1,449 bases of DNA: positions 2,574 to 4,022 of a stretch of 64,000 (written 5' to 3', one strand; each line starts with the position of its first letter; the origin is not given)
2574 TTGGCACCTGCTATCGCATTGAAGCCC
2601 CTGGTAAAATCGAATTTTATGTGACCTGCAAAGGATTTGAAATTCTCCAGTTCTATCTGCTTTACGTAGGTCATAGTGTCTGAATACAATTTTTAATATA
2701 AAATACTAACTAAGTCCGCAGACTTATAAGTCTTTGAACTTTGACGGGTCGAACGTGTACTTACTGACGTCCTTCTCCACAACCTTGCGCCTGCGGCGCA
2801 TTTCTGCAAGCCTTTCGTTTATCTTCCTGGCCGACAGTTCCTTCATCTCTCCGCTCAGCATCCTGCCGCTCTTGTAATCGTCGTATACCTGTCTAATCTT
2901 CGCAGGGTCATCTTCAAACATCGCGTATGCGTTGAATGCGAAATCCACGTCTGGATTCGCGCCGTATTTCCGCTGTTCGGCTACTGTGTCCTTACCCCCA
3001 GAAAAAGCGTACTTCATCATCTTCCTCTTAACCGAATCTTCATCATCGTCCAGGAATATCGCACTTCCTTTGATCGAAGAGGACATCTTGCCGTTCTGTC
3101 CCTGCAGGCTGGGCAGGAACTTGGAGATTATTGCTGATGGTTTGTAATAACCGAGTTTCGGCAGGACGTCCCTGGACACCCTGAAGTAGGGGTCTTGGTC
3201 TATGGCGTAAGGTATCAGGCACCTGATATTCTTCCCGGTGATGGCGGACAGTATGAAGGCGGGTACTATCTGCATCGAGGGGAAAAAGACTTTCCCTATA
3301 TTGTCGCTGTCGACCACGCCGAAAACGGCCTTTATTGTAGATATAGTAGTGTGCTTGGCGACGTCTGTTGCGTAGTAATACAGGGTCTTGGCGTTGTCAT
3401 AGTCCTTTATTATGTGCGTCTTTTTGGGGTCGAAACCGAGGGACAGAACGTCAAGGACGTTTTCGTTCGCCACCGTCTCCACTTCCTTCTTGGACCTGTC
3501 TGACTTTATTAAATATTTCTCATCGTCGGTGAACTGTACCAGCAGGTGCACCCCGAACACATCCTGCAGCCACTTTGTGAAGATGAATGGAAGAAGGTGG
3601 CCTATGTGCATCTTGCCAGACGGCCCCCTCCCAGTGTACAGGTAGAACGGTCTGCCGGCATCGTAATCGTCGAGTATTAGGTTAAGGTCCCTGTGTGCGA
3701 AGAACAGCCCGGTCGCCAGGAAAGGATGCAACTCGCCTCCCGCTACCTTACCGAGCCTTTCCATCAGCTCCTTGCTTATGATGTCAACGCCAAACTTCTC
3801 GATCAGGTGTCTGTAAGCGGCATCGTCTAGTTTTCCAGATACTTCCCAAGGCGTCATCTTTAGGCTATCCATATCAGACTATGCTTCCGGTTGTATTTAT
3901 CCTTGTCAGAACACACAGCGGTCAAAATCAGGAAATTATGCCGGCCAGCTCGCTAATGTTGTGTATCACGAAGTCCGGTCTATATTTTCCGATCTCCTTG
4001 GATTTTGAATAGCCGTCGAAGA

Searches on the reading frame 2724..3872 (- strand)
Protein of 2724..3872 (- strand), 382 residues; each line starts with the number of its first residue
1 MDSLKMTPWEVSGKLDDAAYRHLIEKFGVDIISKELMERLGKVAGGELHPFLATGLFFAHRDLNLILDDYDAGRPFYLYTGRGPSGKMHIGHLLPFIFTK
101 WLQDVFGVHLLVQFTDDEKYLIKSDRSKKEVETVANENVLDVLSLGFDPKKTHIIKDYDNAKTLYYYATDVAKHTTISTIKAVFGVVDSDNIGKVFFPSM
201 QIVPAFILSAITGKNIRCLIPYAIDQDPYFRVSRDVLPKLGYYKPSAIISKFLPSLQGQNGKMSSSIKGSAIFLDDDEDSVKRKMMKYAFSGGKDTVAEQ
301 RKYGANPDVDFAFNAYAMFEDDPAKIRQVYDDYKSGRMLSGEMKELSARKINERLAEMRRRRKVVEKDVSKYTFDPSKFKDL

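Call 85: find_encoding_contigs(protein=window:2724-3872:-, flank=10000, max_places=2)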
Protein window:2724-3872:- (382 aa): 5 contigs read that carry it; 2 places shown.
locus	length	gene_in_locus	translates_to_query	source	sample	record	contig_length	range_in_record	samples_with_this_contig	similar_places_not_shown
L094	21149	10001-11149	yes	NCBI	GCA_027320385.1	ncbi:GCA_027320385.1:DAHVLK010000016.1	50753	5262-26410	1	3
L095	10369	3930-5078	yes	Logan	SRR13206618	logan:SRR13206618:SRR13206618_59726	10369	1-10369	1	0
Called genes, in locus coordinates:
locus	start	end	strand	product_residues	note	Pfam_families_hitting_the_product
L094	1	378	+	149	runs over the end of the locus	-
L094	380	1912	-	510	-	PF00270:DEAD, PF04851:ResIII, PF21210:RNA_helicase_helical (weak), PF00271:Helicase_C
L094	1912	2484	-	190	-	PF22090:Gins51_C (weak)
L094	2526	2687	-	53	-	-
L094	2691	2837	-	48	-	-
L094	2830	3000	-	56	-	-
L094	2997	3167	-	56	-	-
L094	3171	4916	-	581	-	-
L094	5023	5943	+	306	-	PF00890:FAD_binding_2 (faint), PF01134:GIDA (faint), PF01266:DAO (faint), PF03486:HI0933_like (faint), PF07992:Pyr_redox_2, PF12831:FAD_oxidored (faint), PF13738:Pyr_redox_3, PF00070:Pyr_redox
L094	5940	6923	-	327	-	PF01087:GalP_UDP_transf, PF16285:DUF4931_N, PF01230:HIT (faint), PF16268:DUF4921, PF02744:GalP_UDP_tr_C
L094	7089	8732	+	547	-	PF00118:Cpn60_TCP1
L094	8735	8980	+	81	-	PF01423:LSM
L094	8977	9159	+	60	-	PF01907:Ribosomal_L37e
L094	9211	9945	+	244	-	PF00702:Hydrolase, PF13419:HAD_2, PF13242:Hydrolase_like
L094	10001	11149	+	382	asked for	PF00579:tRNA-synt_1b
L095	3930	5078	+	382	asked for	PF00579:tRNA-synt_1b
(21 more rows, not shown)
